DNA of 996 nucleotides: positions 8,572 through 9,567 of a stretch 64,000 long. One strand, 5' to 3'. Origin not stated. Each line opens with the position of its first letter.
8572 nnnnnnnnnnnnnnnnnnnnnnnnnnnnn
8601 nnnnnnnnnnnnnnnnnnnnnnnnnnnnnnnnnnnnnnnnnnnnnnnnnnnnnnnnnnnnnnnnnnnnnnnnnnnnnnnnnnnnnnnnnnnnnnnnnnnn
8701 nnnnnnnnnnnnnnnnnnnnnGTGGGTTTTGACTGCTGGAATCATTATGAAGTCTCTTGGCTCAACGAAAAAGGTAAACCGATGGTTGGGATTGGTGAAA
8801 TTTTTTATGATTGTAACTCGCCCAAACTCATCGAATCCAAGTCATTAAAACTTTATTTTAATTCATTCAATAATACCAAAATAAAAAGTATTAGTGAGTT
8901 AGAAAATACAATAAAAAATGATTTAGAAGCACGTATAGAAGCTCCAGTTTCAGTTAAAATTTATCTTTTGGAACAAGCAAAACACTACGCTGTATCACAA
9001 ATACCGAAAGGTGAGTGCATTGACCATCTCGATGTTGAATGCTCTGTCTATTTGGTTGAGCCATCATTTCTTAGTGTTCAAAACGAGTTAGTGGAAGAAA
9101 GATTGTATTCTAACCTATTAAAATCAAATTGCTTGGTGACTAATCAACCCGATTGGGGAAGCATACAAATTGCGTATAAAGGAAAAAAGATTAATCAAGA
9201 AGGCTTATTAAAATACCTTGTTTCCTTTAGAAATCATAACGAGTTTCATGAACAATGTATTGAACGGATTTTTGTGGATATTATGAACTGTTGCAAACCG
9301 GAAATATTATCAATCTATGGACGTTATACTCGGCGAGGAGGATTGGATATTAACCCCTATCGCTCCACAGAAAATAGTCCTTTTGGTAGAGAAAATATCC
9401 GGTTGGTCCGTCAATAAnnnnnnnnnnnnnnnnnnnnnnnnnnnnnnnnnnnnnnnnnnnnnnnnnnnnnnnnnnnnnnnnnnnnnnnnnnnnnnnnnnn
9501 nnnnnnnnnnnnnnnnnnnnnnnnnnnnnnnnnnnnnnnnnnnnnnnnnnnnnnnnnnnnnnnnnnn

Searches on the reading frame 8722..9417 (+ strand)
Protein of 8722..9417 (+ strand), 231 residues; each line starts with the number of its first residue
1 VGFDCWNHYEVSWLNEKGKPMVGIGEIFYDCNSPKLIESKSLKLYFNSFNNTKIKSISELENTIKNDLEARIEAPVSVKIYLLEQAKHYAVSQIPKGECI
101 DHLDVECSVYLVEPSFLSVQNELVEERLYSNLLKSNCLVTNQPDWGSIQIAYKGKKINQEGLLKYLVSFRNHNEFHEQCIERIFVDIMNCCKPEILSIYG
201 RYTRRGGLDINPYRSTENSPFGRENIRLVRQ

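Call 67: search_protein_families(library=pfam, proteins=[window:8722-9417:+], max_evalue=0.001)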
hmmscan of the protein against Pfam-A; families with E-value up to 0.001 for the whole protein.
window:8722-9417:+ (231 aa): 2 families
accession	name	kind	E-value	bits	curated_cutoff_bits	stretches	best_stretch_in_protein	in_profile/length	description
PF14819.11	QueF_N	-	1.8e-31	109.2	25.6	1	2-80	33-111/111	Nitrile reductase, 7-cyano-7-deazaguanine-reductase N-term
PF14489.11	QueF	-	7.8e-30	103.4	27.3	2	143-218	1-78/81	QueF-like protein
